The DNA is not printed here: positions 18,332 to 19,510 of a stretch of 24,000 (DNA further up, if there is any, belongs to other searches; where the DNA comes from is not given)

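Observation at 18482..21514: Archaellum operon continues without a break into an acidic membrane protein, a sensor kinase and a stand-alone receiver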

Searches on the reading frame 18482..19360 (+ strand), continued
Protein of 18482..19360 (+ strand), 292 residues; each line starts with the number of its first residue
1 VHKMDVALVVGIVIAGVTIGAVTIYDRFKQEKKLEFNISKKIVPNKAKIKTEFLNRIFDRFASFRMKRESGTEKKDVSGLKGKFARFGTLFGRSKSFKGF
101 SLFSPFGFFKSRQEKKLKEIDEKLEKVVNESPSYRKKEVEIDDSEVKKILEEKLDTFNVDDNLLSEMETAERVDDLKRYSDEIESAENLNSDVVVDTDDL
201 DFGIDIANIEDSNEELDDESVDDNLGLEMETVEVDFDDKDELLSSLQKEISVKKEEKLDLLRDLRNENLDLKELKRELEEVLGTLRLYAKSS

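Call 25: search_protein_families(library=pfam, proteins=[window:18491-19360:+, P0002, P0004, P0005, L010:1894-2673:+, L009:3930-4703:+], max_evalue=10)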
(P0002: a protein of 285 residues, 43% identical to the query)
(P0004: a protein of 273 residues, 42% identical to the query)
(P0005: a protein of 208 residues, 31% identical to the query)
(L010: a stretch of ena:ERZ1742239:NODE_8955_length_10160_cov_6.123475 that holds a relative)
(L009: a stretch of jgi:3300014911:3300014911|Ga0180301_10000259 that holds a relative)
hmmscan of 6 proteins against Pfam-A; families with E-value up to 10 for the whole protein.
window:18491-19360:+ (289 aa): 2 families
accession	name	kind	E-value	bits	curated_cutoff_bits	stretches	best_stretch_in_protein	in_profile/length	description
PF20027.4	DUF6435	-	0.0018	18.7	26.9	1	103-123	2-23/53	Family of unknown function (DUF6435)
PF06479.17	Ribonuc_2-5A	-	0.022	15.4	23.3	1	236-282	44-90/127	Ribonuclease 2-5A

P0002 (285 aa): 3 families
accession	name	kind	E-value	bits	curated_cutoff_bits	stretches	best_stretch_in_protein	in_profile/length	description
PF19646.4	DUF6149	-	0.1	12.8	27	1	147-214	123-186/200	Family of unknown function (DUF6149)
PF22782.1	SDE2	-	1.2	10.5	26.4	1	242-279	16-53/100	Splicing regulator SDE2, SDE2 domain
PF05003.17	DUF668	-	2.3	9.2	24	1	227-284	28-86/89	Protein of unknown function (DUF668)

P0004 (273 aa): 4 families
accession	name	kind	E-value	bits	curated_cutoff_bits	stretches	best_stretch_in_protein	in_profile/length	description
PF06479.17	Ribonuc_2-5A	-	0.025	15.2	23.3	1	218-262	45-89/127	Ribonuclease 2-5A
PF14560.12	Ubiquitin_2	-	0.1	13.6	23.1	1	51-96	14-59/86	Ubiquitin-like domain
PF05003.17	DUF668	-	0.3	12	24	1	209-263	25-80/89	Protein of unknown function (DUF668)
PF24856.1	AraA_central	-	7.4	7.4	24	1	119-168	39-88/148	L-arabinose isomerase central domain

P0005 (208 aa): 4 families
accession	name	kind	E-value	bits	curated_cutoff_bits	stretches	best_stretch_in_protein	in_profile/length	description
PF22451.2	NirdL-like_HTH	-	0.027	14.5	27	1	164-186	22-44/47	Siroheme decarboxylase NirDL-like HTH domain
PF06479.17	Ribonuc_2-5A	-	0.2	12.2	23.3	1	120-203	5-90/127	Ribonuclease 2-5A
PF22782.1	SDE2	-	0.6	11.4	26.4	1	167-204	16-53/100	Splicing regulator SDE2, SDE2 domain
PF24026.1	DUF7337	-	2.9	8.5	30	1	34-61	34-61/61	Family of unknown function (DUF7337)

L010:1894-2673:+ (259 aa): 4 families
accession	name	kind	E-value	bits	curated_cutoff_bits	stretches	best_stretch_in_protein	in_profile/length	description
PF12631.12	MnmE_helical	-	0.0076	16.8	40.1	1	16-168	49-183/211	MnmE helical domain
PF16526.10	CLZ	-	0.0081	17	26.7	1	8-54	13-61/71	C-terminal leucine zipper domain of cyclic nucleotide-gated channels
PF04659.18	Arch_fla_DE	-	0.057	13.8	21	1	169-220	14-65/96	Archaeal flagella protein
PF01499.21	Herpes_UL25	-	0.23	10.5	25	1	18-106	43-132/555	Herpesvirus UL25 family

L009:3930-4703:+ (257 aa): 14 families
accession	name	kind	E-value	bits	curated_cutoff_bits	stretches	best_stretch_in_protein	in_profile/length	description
PF04659.18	Arch_fla_DE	-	0.00054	20.3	21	1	166-218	13-65/96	Archaeal flagella protein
PF11711.13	Tim54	-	0.009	15.3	34.7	1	62-147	184-267/376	Inner membrane protein import complex subunit Tim54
PF23582.1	WH_RGF3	-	0.14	12.6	27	1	157-217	13-69/105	RGF3 winged helix domain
PF11744.14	ALMT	-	0.14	11.5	20.6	1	15-150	284-416/471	Aluminium activated malate transporter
PF06284.16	Cytomega_UL84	-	0.15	10.9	25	1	41-123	111-184/586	Cytomegalovirus UL84 protein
PF15459.11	RRP14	-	0.17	12.9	22.4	1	78-119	14-58/62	60S ribosome biogenesis protein Rrp14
PF06103.16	DUF948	-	0.17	12.5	37.2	1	25-65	35-75/89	Bacterial protein of unknown function (DUF948)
PF23798.1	Beta-prop_SPT8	-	0.41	9.9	45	1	44-119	171-247/425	SPT8 beta propeller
PF00145.23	DNA_methylase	-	0.42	10.4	22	1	161-201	98-136/324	C-5 cytosine-specific DNA methylase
PF05377.16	FlaC_arch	-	0.43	11.5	27.8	1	19-57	17-54/55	Flagella accessory protein C (FlaC)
PF15994.10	DUF4770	-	1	10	27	1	80-155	74-146/181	Domain of unknown function (DUF4770)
PF01496.24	V_ATPase_I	-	1.2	7.5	30.7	1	19-158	58-176/815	V-type ATPase 116kDa subunit family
PF02724.19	CDC45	-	1.5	7.5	34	1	85-128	137-184/624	CDC45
PF11315.13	Med30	-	1.9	9.4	28.1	1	6-116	10-123/147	Mediator complex subunit 30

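Call 28: find_homologous_proteins(query=A1, max_evalue=0.001)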
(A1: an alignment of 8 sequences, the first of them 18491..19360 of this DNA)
Query A1 (8 sequences) (289 aa, profile of the alignment): 49 proteins with E <= 0.001 among 8000 candidates.
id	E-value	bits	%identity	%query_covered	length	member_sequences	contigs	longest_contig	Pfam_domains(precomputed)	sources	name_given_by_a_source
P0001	2.6e-121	422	96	100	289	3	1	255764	-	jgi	jgi:hypothetical protein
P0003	2.3e-108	380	42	99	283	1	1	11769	-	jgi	-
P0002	5.0e-106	372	43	100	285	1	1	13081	-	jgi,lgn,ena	-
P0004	1.6e-102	361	42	95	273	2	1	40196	-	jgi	-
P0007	3.2e-65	238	33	66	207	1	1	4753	-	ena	-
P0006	8.5e-65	237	35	66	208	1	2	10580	-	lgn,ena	-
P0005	9.9e-65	237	31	66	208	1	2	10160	-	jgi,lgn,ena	-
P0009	3.1e-62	229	33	66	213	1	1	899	-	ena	-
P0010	2.4e-60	222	32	73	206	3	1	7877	-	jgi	-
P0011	2.2e-41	160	31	66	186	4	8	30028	-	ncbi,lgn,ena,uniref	uniref:Uncharacterized protein n=1 Tax=Geoglobus ahangari TaxID=113653 RepID=A0A7C4WL32_9EURY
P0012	3.1e-36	143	38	53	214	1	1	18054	-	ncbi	-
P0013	6.4e-36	142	41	51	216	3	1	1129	-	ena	-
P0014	8.1e-36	142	34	60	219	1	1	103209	-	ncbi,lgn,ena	-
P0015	3.6e-35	140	34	51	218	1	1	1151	-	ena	-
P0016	5.8e-35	139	35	54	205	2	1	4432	-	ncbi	-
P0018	8.2e-34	135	37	61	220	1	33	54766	-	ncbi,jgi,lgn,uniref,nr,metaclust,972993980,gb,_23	ncbi:MAG: hypothetical protein PWR26_743 [Methanosarcinales archaeon]|uniref:hypothetical protein n=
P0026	1.5e-30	125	39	51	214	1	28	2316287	-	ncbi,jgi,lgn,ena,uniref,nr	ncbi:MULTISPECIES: hypothetical protein [Archaeoglobus]|jgi:pilus assembly protein FimV|uniref:Uncha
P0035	5.2e-29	120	34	66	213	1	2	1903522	-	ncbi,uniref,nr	ncbi:hypothetical protein [Geoglobus acetivorans]|uniref:Uncharacterized protein n=1 Tax=Geoglobus a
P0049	1.1e-16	79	30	72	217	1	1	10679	-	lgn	-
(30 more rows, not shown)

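Call 29: find_encoding_contigs(protein=P0026, flank=10000, max_places=2)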
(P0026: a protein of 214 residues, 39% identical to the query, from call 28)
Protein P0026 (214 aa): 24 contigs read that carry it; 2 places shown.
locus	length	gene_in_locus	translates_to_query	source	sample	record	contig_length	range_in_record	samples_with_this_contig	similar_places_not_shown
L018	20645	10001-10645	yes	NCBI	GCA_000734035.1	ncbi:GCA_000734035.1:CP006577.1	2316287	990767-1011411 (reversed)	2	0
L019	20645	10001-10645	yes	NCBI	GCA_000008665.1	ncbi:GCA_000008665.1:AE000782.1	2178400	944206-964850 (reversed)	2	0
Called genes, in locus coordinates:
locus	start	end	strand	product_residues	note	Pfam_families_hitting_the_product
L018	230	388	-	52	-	-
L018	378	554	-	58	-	-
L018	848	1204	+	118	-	PF06133:Com_YlbF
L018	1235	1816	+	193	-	-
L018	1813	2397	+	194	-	PF04013:Methyltrn_RNA_2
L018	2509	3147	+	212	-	PF01917:Flagellin_arch-type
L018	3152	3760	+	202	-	PF01917:Flagellin_arch-type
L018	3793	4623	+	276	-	-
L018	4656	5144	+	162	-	PF01917:Flagellin_arch-type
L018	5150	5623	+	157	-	PF01917:Flagellin_arch-type (weak)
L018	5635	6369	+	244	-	PF05625:PAXNEB, PF23442:DUF7125, PF06745:ATPase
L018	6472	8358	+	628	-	PF00437:T2SSE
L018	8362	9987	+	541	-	PF00482:T2SSF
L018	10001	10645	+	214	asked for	-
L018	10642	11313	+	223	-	PF00512:HisKA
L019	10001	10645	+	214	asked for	-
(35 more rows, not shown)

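Call 30: find_encoding_contigs(protein=P0035, flank=10000, max_places=1)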
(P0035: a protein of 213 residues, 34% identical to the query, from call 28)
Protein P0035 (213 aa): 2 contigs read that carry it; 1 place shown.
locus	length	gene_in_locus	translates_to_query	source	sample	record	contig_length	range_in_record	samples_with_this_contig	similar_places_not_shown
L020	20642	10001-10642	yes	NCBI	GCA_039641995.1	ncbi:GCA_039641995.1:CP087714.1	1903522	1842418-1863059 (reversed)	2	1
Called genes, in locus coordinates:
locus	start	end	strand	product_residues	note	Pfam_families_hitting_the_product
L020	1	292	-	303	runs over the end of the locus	PF27367:AF_2048_N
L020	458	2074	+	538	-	PF00501:AMP-binding, PF13193:AMP-binding_C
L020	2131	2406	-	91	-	PF01918:Alba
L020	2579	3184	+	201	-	PF01917:Flagellin_arch-type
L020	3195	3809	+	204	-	PF01917:Flagellin_arch-type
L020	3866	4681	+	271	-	-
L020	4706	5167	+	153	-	PF01917:Flagellin_arch-type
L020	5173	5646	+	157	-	PF01917:Flagellin_arch-type (weak)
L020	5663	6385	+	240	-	PF05625:PAXNEB, PF08423:Rad51 (weak), PF13481:AAA_25 (faint), PF06745:ATPase, PF23442:DUF7125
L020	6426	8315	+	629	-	PF00437:T2SSE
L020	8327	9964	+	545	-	PF00482:T2SSF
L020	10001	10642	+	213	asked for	-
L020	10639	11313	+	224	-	PF00512:HisKA (weak)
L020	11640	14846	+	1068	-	PF00989:PAS, PF08448:PAS_4, PF13426:PAS_9, PF00989:PAS, PF08448:PAS_4, PF13426:PAS_9, PF00989:PAS, PF13426:PAS_9, +12 more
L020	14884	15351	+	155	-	PF01584:CheW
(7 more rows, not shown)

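Call 31: find_encoding_contigs(protein=P0018, flank=10000, max_places=2)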
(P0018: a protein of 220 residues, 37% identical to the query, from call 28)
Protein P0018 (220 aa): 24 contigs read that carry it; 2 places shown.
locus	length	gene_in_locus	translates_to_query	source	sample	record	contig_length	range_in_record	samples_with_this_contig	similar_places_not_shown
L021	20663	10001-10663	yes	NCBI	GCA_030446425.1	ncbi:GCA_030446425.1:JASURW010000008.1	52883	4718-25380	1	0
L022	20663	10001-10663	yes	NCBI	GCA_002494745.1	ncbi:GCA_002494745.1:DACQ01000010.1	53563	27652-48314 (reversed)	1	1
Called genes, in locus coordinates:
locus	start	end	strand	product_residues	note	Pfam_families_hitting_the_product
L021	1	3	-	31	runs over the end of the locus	-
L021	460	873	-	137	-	PF13239:2TM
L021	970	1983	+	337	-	PF00752:XPG_N, PF00867:XPG_I, PF01367:5_3_exonuc (weak)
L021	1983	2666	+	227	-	PF00994:MoCF_biosynth, PF24102:FLAD1_M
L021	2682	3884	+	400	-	PF13439:Glyco_transf_4, PF13579:Glyco_trans_4_4, PF20706:GT4-conflict (weak), PF00534:Glycos_transf_1, PF13692:Glyco_trans_1_4, PF13524:Glyco_trans_1_2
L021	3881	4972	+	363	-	PF00083:Sugar_tr (weak), PF07690:MFS_1, PF12832:MFS_1_like, PF07690:MFS_1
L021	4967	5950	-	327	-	PF01066:CDP-OH_P_transf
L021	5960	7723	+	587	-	PF00437:T2SSE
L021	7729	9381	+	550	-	PF00482:T2SSF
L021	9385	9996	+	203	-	PF11611:DUF4352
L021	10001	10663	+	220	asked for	-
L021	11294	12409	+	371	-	-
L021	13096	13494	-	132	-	-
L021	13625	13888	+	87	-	-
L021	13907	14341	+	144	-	PF02661:Fic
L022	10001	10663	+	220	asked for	-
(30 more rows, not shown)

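Call 35: search_protein_representatives(alignment_id=A1)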
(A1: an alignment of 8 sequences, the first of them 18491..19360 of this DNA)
Query: 8 sequences, 277 profile positions. Proteins with E-value up to 0.001 (for the whole library): 58; up to 1e-10: 38; up to 1e-30: 6. The best 58 are listed.
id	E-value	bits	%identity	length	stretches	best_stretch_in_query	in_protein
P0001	8.2e-122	422.4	-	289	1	1-276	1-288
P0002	1.6e-106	372.3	-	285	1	1-277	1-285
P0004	5.2e-103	360.7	-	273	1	11-276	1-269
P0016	1.8e-35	139.1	-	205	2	85-274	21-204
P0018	2.6e-34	135.4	-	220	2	88-273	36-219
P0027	4.9e-31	124.6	-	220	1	83-272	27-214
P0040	4.8e-28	114.8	-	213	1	85-275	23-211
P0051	1.4e-27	113.3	-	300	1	3-275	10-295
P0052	1.9e-27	112.9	-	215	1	72-276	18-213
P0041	3.8e-27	111.9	-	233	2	88-272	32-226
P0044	1.4e-26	110.0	-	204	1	87-274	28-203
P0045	4.6e-25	105.0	-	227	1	87-276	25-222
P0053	5.4e-23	98.3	-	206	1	85-274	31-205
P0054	8.9e-23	97.5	-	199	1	92-274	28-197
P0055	8.6e-22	94.3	-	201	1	91-274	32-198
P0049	3.5e-17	79.2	-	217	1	98-272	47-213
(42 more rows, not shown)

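Call 49: predict_structure(alignment_id=A4)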
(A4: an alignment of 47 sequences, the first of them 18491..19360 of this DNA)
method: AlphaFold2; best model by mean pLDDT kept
length: 289 residues; sequences in the alignment: 47
mean_pLDDT: 60.3   pTM: 0.19
mean pLDDT of the five models: 60.3, 58.4, 57.3, 55.9, 55.4
residues with pLDDT >= 90: 9; 70-90: 78; 50-70: 100; < 50: 102
segments of 3 or more residues with pLDDT < 50: 31-41, 43-45, 62-78, 80-104, 129-137, 196-228
pLDDT, mean of each block of 10 residues (from residue 1): 76 78 62 42 54 65 45 45 46 38 54 81 66 48 63 62 56 54 51 49 43 40 44 70 87 84 73 91 83
secondary structure, 60 per line:
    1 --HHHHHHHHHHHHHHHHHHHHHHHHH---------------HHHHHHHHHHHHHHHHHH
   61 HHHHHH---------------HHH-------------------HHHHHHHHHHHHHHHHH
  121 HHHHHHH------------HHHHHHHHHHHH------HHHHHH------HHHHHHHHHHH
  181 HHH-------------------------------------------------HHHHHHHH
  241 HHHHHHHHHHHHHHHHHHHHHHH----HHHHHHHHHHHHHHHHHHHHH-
elements in order: H3-27 H43-66 H104-127 H140-151 H158-163 H170-183 H233-263 H268-288

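Call 51: search_solved_structures(query=A4, max_evalue=1)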
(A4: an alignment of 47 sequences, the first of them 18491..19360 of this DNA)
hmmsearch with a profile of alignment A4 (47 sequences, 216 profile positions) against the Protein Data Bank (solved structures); distinct sequences matched with E-value up to 1: 55.
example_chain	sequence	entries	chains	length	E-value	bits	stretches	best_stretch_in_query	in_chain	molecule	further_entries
8zfk_D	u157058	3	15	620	0.0048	19.8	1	29-151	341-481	Betaine receptor acr-23,Soluble cytochrome b562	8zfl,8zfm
9dvb_B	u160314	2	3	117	0.033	17.1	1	69-152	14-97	Soluble cytochrome b562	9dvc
7yit_E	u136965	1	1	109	0.055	16.3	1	73-153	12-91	Soluble cytochrome b562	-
9tmp_A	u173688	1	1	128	0.084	15.7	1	70-151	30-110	Soluble cytochrome b562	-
8f7c_A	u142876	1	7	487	0.089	15.6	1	69-151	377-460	Pannexin-2, Soluble cytochrome b562 fusion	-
8djk_C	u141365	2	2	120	0.096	15.5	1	73-151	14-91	Soluble cytochrome b562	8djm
7koo_A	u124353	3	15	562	0.099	15.5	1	4-151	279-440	Neuronal acetylcholine receptor subunit alpha-7,Soluble cytochrome b562 fusion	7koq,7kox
7xrz_X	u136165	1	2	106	0.1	15.5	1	73-152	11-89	Soluble cytochrome b562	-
7sq0_C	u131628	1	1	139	0.11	15.3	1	71-151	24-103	TMD of the tail-anchored protein Bos1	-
1yyj_A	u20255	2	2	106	0.11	15.3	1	73-152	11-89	redesigned apocytochrome B562 | Redesigned apo-cytochrome b562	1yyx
1m6t_A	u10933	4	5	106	0.13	15.1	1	73-152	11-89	Soluble cytochrome b562 | BRIL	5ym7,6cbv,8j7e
5yo3_A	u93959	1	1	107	0.13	15.1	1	73-152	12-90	Soluble cytochrome b562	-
7f61_B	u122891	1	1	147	0.14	15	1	72-151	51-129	Soluble cytochrome b562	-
1lm3_B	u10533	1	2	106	0.15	14.9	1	72-152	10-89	SOLUBLE CYTOCHROME B562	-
3c62_A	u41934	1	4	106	0.21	14.4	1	72-151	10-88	Soluble cytochrome b562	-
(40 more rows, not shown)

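Call 55: fold_search(model_id=the predicted structure, library=pdb)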
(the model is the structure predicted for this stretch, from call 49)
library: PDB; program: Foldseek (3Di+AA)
matches with E <= 10: 5; with E <= 0.001: 0
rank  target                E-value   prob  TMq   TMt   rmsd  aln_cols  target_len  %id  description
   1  9glc_AC               3.2e+00  0.08  0.10  0.15  20.6       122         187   19  NONO/SFPQ filament: local refinement central units (strand 1) (released 2025-09-10)
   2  9glc_BC               4.4e+00  0.03  0.11  0.13  49.5       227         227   14  NONO/SFPQ filament: local refinement central units (strand 1) (released 2025-09-10)
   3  5z56_L                7.6e+00  0.01  0.11  0.10  64.1       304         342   12  cryo-EM structure of a human activated spliceosome (mature Bact) at 5.1 angstrom. (released 2018-09-19)
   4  8rve_A                8.1e+00  0.02  0.14  0.14  63.4       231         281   17  Vimentin intermediate filament (released 2024-04-10)
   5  4h63_H                1.0e+01  0.01  0.11  0.16  23.8       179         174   14  Structure of the Schizosaccharomyces pombe Mediator head module (released 2012-10-31)

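Call 61: find_encoding_contigs(protein=P0049, flank=8000, max_places=1)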
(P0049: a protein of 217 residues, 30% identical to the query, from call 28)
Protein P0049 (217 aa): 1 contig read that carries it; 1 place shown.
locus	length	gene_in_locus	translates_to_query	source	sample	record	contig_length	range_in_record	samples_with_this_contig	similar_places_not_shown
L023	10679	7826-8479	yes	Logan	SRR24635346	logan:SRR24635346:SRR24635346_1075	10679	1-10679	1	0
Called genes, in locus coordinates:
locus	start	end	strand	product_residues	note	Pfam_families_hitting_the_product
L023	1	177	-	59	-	?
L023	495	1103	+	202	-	PF01917:Flagellin_arch-type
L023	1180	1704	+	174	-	PF01917:Flagellin_arch-type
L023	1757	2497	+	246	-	-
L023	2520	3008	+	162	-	PF01917:Flagellin_arch-type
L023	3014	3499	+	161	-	-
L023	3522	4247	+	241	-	PF05625:PAXNEB, PF06745:ATPase, PF23442:DUF7125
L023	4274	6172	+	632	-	PF00437:T2SSE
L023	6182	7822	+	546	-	PF00482:T2SSF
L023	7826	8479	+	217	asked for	-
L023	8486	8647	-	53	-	PF27291:AF_1457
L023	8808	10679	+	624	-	?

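Call 62: find_encoding_contigs(protein=P0014, flank=8000, max_places=1)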
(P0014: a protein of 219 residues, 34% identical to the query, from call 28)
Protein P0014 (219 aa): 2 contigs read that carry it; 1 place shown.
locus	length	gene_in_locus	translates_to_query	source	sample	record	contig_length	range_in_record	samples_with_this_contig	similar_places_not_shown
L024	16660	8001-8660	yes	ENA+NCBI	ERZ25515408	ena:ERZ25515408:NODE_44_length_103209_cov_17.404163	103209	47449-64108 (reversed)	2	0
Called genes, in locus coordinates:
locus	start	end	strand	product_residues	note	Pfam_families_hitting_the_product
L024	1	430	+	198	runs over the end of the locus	PF04013:Methyltrn_RNA_2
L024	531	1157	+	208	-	PF01917:Flagellin_arch-type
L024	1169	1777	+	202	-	PF01917:Flagellin_arch-type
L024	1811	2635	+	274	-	-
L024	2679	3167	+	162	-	PF01917:Flagellin_arch-type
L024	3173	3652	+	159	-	PF01917:Flagellin_arch-type (weak)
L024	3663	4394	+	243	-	PF05625:PAXNEB, PF06745:ATPase, PF08423:Rad51 (faint), PF13481:AAA_25 (weak), PF23442:DUF7125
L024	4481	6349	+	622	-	PF00437:T2SSE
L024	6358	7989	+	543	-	PF00482:T2SSF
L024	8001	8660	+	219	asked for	-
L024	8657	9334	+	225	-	PF00512:HisKA (weak)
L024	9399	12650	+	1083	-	PF08448:PAS_4, PF13426:PAS_9, PF08448:PAS_4, PF13426:PAS_9, PF00989:PAS, PF08448:PAS_4, PF13426:PAS_9, PF00989:PAS, +13 more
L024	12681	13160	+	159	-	PF01584:CheW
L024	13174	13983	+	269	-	PF04283:CheF-arch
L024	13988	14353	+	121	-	PF00072:Response_reg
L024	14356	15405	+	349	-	PF00072:Response_reg, PF01339:CheB_methylest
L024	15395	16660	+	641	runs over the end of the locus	PF01627:Hpt, PF07194:P2, PF02895:H-kinase_dim, PF02518:HATPase_c, PF01584:CheW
